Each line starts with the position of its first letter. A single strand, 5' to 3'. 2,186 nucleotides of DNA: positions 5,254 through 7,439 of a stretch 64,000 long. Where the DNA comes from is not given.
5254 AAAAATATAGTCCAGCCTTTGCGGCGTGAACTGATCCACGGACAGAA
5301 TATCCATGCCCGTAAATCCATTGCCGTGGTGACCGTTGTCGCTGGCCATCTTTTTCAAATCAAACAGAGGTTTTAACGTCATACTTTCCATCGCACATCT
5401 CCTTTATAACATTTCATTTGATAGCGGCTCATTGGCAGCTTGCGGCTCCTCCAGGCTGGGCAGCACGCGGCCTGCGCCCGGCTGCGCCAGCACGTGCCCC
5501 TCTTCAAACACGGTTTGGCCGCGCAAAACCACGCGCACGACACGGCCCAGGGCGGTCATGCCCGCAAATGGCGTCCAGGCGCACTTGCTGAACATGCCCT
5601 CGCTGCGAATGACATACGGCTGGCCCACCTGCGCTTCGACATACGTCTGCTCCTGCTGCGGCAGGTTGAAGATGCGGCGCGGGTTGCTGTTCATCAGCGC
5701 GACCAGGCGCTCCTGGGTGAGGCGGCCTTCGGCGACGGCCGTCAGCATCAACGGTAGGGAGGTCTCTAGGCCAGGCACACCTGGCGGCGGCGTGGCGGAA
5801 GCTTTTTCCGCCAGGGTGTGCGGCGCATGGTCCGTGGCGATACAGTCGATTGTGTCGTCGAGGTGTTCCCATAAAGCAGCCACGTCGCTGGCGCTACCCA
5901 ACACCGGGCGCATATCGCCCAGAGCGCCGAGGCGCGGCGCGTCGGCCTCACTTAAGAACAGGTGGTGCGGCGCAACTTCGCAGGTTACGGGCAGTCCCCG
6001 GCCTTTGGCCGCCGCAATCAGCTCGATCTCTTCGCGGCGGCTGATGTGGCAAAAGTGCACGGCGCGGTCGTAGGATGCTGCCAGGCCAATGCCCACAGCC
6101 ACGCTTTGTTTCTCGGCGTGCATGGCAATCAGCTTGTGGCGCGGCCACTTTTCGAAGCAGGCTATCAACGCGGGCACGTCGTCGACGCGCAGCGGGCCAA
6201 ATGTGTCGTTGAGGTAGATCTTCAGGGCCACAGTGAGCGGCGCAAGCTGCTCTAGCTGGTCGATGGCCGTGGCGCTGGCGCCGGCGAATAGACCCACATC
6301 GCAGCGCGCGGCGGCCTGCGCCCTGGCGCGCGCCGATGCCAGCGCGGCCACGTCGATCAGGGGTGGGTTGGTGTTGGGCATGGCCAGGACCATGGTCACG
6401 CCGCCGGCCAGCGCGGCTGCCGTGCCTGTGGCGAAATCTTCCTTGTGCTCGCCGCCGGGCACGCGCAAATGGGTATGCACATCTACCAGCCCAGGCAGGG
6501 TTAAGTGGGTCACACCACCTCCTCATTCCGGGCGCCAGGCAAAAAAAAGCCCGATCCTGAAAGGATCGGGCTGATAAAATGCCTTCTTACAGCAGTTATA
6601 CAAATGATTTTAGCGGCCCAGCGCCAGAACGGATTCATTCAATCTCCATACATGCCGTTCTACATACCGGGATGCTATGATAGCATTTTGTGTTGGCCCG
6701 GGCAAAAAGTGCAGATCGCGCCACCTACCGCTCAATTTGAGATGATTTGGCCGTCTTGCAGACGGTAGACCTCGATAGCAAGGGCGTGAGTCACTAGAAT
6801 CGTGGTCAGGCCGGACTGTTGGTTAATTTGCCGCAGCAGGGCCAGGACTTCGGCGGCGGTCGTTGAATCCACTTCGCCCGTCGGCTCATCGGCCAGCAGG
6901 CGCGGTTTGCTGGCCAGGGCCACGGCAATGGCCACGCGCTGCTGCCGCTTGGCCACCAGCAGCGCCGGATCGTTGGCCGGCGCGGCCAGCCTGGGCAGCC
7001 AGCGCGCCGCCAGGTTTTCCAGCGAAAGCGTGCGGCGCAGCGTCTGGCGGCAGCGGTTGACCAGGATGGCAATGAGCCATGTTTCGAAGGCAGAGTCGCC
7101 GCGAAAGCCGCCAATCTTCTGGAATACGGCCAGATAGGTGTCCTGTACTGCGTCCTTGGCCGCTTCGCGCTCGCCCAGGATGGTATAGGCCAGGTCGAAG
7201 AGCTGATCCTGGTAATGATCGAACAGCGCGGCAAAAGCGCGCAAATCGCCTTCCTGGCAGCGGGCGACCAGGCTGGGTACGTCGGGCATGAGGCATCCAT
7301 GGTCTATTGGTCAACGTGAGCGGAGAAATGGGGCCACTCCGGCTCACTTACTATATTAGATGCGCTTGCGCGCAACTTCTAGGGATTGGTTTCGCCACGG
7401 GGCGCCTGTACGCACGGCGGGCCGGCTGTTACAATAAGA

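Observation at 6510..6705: pyrBI-style translation-coupled attenuator upstream of pyrC-pyrB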

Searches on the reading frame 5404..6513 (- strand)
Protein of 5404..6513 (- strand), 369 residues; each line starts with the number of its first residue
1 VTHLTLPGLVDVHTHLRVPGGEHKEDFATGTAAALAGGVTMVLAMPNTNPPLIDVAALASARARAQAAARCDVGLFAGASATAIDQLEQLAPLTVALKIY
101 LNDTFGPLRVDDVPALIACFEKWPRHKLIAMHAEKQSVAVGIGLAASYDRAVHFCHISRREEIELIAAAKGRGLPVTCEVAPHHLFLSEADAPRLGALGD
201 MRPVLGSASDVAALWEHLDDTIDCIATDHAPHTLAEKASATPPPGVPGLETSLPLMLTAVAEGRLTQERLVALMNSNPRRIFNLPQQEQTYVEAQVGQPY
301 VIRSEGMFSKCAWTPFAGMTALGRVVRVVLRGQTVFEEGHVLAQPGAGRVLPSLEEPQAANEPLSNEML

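Call 8: search_protein_families(library=pfam, proteins=[window:5404-6513:-])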
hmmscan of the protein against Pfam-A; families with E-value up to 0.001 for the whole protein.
window:5404-6513:- (369 aa): 1 family
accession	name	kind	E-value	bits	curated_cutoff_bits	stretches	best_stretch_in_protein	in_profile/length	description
PF01979.26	Amidohydro_1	-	6.1e-14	52.5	25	1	6-285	3-301/345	Amidohydrolase family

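Call 10: find_related_loci(query=window:5404-6513:-, collection=genome_contigs, flank=4000)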
Query window:5404-6513:- (369 aa) in genome_contigs; peptide patterns used: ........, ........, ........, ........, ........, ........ (x = any residue, [..] = any of these).
314 stretches matched a pattern; 272 encode a relative of the query (tblastn E <= 1e-3); the best 80 are kept; 80 distinct loci.
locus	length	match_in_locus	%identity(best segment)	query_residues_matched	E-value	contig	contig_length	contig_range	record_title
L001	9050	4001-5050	73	1-351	7e-172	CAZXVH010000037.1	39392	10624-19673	MAG TPA_asm: uncultured Ardenticatenaceae bacterium isolate binchicken_co235_31 genome assembly, contig: NODE_2407_lengt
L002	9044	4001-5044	73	4-352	1e-170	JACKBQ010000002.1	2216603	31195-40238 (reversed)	MAG: Ardenticatenaceae bacterium isolate HK-STAS-CHLO-25 HK-STAS-CHLO-25_2, whole genome shotgun sequence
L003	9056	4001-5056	73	1-352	9e-170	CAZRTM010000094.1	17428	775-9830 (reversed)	MAG TPA_asm: uncultured Ardenticatenaceae bacterium isolate SRP263527_co1_253 genome assembly, contig: NODE_2725_length_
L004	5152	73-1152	73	7-366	4e-170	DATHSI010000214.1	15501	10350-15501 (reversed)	MAG TPA_asm: Candidatus Sulfomarinibacteraceae bacterium isolate SMAG_U16047 k141_719436, whole genome shotgun sequence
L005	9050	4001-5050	72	4-354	7e-169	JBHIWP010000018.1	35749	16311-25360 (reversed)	MAG: Candidatus Promineifilaceae bacterium isolate MAG27 WDNA05_bin.10.orig_18, whole genome shotgun sequence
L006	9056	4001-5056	74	1-352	4e-168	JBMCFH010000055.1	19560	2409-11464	MAG: Chloroflexota bacterium isolate C5M10_3 NODE_1062_length_19560_cov_20.831889, whole genome shotgun sequence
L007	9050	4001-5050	72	1-351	4e-168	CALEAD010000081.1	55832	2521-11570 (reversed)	MAG: uncultured Anaerolineae bacterium isolate N1_Bin_METABAT__191_1 genome assembly, contig: c_000000272327, whole geno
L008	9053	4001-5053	72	1-352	1e-167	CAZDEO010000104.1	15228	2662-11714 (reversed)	MAG TPA_asm: uncultured Anaerolinea sp. isolate SRP304446_co1_155 genome assembly, contig: NODE_2736_length_15228_cov_13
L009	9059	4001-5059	72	1-354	8e-168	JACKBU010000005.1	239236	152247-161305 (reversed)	MAG: Ardenticatenaceae bacterium isolate HK-STAS-CHLO-29 HK-STAS-CHLO-29_5, whole genome shotgun sequence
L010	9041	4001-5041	72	4-351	3e-167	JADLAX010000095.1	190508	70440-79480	MAG: Anaerolineae bacterium isolate SJ142 c_000001616212, whole genome shotgun sequence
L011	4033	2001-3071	69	1-352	2e-172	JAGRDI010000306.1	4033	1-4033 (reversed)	MAG: Anaerolineales bacterium isolate HKST-UBA48 2012-05-30_1_(paired)_contig_373196, whole genome shotgun sequence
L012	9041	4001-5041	70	4-351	2e-166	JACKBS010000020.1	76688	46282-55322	MAG: Ardenticatenaceae bacterium isolate HK-STAS-CHLO-27 HK-STAS-CHLO-27_20, whole genome shotgun sequence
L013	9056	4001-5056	68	1-353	6e-166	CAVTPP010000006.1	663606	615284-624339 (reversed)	MAG: uncultured Chloroflexia bacterium isolate MFD03804.bin.2.153 genome assembly, contig: contig_39290, whole genome sh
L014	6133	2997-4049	68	1-352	5e-167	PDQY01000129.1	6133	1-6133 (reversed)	MAG: Chloroflexi bacterium isolate DOLZORAL124_50_6 DolZOral124_scaffold_22164, whole genome shotgun sequence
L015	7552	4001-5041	72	4-351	9e-166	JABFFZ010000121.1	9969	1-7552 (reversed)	MAG: Chloroflexota bacterium isolate CFX8 c_000000000121, whole genome shotgun sequence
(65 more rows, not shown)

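Call 58: search_protein_families(library=ncbifam, proteins=[window:5404-6513:-])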
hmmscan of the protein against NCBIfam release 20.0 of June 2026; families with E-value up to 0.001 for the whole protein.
window:5404-6513:- (369 aa): 30 families (the best 25 are shown)
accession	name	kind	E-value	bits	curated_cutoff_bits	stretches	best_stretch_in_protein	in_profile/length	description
TIGR00857.1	pyrC_multi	subfamily_domain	1.1e-83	281.5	279.05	2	129-338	192-411/412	dihydroorotase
NF005751.0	PRK07575.1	equivalog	2.5e-78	263.5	529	2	141-343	217-427/440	dihydroorotase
NF002668.0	PRK02382.1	equivalog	4.9e-77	259.5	452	2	130-353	201-428/436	dihydroorotase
NF006559.0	PRK09060.1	equivalog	3.6e-71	239.8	482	2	142-349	220-434/444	dihydroorotase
NF003271.0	PRK04250.1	equivalog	5.8e-62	209.6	405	1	3-347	47-399/407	dihydroorotase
NF006837.0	PRK09357.1-2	equivalog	1.6e-60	204.9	575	2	131-340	207-426/428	dihydroorotase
NF006688.0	PRK09236.1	equivalog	1.9e-59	201.6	535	2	137-344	217-434/444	dihydroorotase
NF006836.0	PRK09357.1-1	equivalog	3.8e-54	184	538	2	132-341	208-429/432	dihydroorotase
NF006841.0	PRK09357.2-2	equivalog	2e-53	181.6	640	2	132-338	203-419/421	dihydroorotase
TIGR03178.1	allantoinase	equivalog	1.1e-52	179.3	357.85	2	132-350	210-438/441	allantoinase AllB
NF006844.0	PRK09357.2-5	equivalog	1.1e-49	169.6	701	2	130-337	206-421/422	dihydroorotase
NF006839.0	PRK09357.1-4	equivalog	1.6e-48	165.4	576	2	132-337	206-421/422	dihydroorotase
NF004839.0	PRK06189.1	equivalog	1e-47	162.8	631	2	133-350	216-444/451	allantoinase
NF006842.0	PRK09357.2-3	equivalog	1.3e-47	162.4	695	2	152-333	242-435/440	dihydroorotase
NF001541.2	PRK00369.1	equivalog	3.4e-47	160.8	310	1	3-345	42-391/400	dihydroorotase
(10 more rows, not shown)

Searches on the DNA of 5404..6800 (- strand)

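Call 3: search_rna_families(source=window, start=6400, end=6800, threshold=evalue, max_evalue=10, show_alignments=3)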
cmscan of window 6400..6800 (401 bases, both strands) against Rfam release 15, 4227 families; matches with E-value up to 10: 14.
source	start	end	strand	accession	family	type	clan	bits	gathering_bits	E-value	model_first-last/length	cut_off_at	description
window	6534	6600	-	RF00519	suhB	Gene; sRNA;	CL00108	22.4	41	0.019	1-77/77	no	Makes More Granules Regulator RNA (mmgR)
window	6541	6643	-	RF00513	Trp_leader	Cis-reg; leader;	-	22.2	41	0.031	1-100/100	no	Tryptophan operon leader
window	6531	6611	-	RF02634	EF3314_EF3315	Gene; sRNA;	-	21.6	100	0.0071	1-141/141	no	Enterococcus sRNA EF3314_EF3315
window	6541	6607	-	RF02837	anti-hemB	Gene; sRNA;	-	21.1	49.5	0.011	1-81/81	no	Burkholderia RNA 7 (anti-hemB)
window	6541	6602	-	RF02278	Betaproteobacteria_toxic_sRNA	Gene; sRNA;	-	19.7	50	0.12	1-64/64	no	Betaproteobacteria toxic small RNA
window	6541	6627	-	RF01456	VrrA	Gene; antisense;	-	19.3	50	0.6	1-140/140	no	Vibrio regulatory RNA of OmpA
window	6541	6591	-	RF02399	NsiR1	Gene; sRNA;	-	19.2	39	0.19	1-60/60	no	Nitrogen stress-induced RNA 1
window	6542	6613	-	RF02702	AgvB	Gene; sRNA;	-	16.7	56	1.1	1-62/62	no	Anti GcvB sRNA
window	6537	6584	+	RF02667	PsiU2-38.40.42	Gene; snRNA; snoRNA; scaRNA;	-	16.6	88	1.8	5-61/136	no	Drosophila small cajal body-specific RNA PsiU2-38.40.4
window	6548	6572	+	RF00506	Thr_leader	Cis-reg; leader;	-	16.5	55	1.3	86-110/118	no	Threonine operon leader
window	6544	6573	+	RF00116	C0465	Gene; sRNA;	-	15.9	40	2.9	43-72/78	no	C0465 RNA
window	6545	6572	-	RF02355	BjrC174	Gene; sRNA;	-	15.1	45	2.1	88-154/201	no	Bradyrhizobiaceae sRNA BjrC174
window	6548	6572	-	RF00506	Thr_leader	Cis-reg; leader;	-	13.4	55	7.1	86-110/118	no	Threonine operon leader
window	6538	6668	-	RF00122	GadY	Gene; sRNA;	-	12.4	45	9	1-114/114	no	GadY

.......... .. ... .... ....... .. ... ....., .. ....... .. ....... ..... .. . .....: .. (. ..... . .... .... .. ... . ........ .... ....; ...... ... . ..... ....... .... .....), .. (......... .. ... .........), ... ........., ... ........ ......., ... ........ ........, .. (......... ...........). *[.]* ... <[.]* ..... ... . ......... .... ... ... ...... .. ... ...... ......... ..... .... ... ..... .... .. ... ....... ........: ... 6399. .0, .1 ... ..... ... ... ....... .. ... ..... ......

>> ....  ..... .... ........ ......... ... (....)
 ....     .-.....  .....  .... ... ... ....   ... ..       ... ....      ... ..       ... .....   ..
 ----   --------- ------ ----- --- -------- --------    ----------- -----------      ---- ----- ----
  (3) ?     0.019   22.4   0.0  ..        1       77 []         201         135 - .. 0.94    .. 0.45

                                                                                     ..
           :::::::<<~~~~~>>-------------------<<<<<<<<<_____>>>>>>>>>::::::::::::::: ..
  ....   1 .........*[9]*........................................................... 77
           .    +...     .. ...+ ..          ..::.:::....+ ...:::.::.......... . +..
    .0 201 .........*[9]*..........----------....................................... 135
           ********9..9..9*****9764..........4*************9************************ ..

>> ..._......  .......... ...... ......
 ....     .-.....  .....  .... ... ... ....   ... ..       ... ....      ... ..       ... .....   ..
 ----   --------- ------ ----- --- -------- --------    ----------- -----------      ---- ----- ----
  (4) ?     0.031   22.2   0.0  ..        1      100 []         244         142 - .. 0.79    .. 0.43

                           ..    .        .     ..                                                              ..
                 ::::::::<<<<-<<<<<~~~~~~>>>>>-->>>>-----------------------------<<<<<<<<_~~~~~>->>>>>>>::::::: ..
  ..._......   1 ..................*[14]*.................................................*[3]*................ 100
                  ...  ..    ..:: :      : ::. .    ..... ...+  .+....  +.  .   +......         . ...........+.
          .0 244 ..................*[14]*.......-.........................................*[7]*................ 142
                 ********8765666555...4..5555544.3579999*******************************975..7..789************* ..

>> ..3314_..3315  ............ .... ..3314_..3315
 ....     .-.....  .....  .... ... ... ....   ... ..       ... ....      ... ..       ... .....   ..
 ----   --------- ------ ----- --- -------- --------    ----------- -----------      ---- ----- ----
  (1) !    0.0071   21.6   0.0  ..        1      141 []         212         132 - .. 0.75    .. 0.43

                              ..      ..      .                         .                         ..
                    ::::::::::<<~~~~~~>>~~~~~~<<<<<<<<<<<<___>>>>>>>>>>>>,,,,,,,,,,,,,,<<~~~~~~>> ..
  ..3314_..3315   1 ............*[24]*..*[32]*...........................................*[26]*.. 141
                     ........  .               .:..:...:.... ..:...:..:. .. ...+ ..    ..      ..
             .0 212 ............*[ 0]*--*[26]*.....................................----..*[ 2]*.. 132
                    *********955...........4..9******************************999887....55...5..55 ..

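Call 43: search_rna_families(sources=[L001, L002, L003, L006, L008, L009, L015, L033, L037, L041, L045, L056, L062, L064, L074, L080], threshold=gathering)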
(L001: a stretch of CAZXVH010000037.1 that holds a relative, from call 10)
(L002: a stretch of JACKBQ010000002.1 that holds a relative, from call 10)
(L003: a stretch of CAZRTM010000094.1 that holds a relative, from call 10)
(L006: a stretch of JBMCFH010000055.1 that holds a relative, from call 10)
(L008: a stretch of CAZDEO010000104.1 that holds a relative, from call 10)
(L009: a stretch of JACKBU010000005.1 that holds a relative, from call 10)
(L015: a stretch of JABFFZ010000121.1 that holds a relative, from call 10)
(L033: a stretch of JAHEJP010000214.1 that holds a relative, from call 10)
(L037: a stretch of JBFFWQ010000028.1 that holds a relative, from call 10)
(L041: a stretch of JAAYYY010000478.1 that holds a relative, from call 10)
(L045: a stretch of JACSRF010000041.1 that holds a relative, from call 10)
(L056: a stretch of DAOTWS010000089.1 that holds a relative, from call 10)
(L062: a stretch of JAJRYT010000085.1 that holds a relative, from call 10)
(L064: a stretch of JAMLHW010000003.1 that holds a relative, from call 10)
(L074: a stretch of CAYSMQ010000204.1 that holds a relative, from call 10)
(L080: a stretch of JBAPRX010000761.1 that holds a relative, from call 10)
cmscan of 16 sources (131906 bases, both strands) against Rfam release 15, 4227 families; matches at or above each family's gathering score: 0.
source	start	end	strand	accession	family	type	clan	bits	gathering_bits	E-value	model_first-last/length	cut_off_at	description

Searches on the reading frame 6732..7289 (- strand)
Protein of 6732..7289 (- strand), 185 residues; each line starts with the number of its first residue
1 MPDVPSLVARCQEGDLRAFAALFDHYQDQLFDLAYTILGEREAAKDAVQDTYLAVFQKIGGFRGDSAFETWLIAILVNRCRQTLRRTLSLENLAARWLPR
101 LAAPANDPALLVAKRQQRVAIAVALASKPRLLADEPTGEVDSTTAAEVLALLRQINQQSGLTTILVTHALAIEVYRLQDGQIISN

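Call 8: search_protein_families(library=pfam, proteins=[window:6732-7289:-])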
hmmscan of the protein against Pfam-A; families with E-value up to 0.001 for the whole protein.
window:6732-7289:- (185 aa): 2 families
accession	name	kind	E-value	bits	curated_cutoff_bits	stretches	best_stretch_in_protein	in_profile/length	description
PF04542.20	Sigma70_r2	-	3.1e-14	53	24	1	22-86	1-67/71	Sigma-70 region 2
PF07638.17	Sigma70_ECF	-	5.1e-05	23.7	21.1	1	2-57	2-55/185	ECF sigma factor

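Call 58: search_protein_families(library=ncbifam, proteins=[window:6732-7289:-])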
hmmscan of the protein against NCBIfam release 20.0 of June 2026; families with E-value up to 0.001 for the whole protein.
window:6732-7289:- (185 aa): 182 families (the best 25 are shown)
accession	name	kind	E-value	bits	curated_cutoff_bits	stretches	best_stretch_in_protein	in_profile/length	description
NF007225.0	PRK09643.1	equivalog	2.1e-21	76.6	190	1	7-127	17-134/204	RNA polymerase sigma factor SigM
NF008888.0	PRK11922.1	equivalog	3e-19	69.6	204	1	6-94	19-107/231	RNA polymerase sigma factor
NF009166.1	PRK12513.1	equivalog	9.3e-17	61.4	206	1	6-129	11-140/193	RNA polymerase sigma factor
NF007223.0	PRK09641.1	equivalog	2.9e-16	59.8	209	1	7-86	8-87/187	RNA polymerase sigma factor SigW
NF038007.1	ABC_ATP_DarD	equivalog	7.3e-16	58.3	375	1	107-174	138-205/218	darobactin export ABC transporter ATP-binding protein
TIGR02673.1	FtsE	equivalog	1.9e-15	57.1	264.85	1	108-172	135-199/214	cell division ATP-binding protein FtsE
NF004113.0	PRK05602.1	equivalog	4.3e-15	55.9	208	1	6-125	34-153/211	RNA polymerase sigma factor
TIGR02939.1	RpoE_Sigma70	equivalog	1.3e-14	54.6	236.15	1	6-84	9-87/190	RNA polymerase sigma factor RpoE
TIGR02211.1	LolD_lipo_ex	equivalog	6.9e-14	51.9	307.75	1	108-172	139-204/221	lipoprotein-releasing ABC transporter ATP-binding protein LolD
NF006089.0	PRK08241.1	subfamily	7.9e-14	51.5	240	1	10-87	15-92/343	RNA polymerase subunit sigma-70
TIGR02770.1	nickel_nikD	equivalog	1.3e-13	50.8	318.7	1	117-183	132-205/230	nickel import ATP-binding protein NikD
NF009190.0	PRK12538.1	equivalog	1.4e-13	51.1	303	1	6-103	52-147/233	RNA polymerase sigma factor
TIGR02982.1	heterocyst_DevA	subfamily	1.8e-13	50.6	295.8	1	107-170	138-202/220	ABC exporter ATP-binding subunit, DevA family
NF007826.0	PRK10535.1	equivalog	2.7e-13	49.1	966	1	107-185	141-224/648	macrolide ABC transporter ATP-binding protein/permease MacB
NF009171.0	PRK12518.1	equivalog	2.8e-13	50.1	208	1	6-87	16-96/191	RNA polymerase sigma factor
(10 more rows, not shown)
